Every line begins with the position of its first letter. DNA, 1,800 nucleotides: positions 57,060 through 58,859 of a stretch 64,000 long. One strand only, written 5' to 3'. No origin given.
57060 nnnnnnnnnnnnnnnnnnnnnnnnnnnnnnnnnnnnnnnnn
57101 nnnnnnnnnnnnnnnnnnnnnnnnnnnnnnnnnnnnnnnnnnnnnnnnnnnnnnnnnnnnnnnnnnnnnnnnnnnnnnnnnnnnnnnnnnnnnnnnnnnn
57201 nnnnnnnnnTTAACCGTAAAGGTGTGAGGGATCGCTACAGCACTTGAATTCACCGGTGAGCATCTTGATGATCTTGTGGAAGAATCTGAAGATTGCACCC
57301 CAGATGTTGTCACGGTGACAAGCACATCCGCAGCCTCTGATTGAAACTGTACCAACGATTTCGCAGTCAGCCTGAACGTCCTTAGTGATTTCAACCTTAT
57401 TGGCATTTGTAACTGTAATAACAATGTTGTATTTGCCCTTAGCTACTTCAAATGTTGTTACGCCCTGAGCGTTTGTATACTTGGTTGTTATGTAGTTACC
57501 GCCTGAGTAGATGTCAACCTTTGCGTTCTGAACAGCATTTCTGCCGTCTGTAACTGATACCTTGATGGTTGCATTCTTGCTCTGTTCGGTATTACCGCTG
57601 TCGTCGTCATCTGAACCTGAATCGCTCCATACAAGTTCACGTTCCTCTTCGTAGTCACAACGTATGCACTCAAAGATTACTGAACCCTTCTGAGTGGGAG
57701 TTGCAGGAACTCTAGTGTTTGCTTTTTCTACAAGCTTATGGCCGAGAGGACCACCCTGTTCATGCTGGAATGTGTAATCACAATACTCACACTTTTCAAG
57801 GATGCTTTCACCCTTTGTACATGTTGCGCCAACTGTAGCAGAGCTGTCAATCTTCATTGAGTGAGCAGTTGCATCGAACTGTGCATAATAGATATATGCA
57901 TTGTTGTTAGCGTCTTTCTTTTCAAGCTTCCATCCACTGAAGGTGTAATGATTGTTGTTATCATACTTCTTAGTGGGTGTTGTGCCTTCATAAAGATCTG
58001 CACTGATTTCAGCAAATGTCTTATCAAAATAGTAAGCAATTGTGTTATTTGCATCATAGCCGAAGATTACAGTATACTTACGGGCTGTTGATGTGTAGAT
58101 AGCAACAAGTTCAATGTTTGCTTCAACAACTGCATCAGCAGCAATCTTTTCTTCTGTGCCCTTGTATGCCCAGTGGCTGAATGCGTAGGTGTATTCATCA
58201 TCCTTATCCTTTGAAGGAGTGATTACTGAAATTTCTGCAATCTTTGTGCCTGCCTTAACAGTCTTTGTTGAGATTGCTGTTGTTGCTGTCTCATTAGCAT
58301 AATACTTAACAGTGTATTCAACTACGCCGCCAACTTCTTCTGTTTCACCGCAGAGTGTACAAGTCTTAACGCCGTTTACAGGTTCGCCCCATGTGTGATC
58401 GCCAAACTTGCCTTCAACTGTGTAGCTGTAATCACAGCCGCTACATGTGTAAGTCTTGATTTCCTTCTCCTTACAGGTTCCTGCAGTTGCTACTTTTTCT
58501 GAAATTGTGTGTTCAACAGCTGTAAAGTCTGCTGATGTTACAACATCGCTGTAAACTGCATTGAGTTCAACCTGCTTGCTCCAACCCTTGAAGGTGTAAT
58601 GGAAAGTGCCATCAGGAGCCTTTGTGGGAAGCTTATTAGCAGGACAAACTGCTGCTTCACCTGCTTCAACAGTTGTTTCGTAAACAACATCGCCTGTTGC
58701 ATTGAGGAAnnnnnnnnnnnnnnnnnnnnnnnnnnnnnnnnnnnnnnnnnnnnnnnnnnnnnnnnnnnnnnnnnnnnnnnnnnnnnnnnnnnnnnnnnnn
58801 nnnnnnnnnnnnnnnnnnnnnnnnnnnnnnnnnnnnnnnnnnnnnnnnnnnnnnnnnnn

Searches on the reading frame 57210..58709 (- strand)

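Call 10: search_protein_families(library=pfam, proteins=[window:57210-58709:-], max_evalue=1)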
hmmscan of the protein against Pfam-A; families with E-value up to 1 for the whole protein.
window:57210-58709:- (499 aa): 5 families
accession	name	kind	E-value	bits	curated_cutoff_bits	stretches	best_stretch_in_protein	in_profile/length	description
PF16967.11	TcfC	-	0.0052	16.8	29.4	1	394-440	11-59/68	E-set like domain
PF11974.14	bMG3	-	0.071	13.5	34.9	1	379-428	14-69/103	Bacterial alpha-2-macroglobulin MG3 domain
PF15302.11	P33MONOX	-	0.088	13.1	27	1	356-430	176-249/291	P33 mono-oxygenase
PF02150.21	Zn_ribbon_RPB9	-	0.23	11.8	25.2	1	340-357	17-33/36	RNA polymerases M/15 Kd subunit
PF23674.1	RYYR-CCHC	-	0.43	11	27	0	78-99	31-52/79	RYYR-CCHC domain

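Call 11: search_protein_families(library=ncbifam, proteins=[window:57210-58709:-], max_evalue=1)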
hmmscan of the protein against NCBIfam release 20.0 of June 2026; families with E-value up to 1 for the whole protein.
window:57210-58709:- (499 aa): 1 family
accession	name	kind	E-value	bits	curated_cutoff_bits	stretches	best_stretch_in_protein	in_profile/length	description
TIGR02443.1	TIGR02443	equivalog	0.12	12.2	49.45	0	346-357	32-43/59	YheV family putative zinc ribbon protein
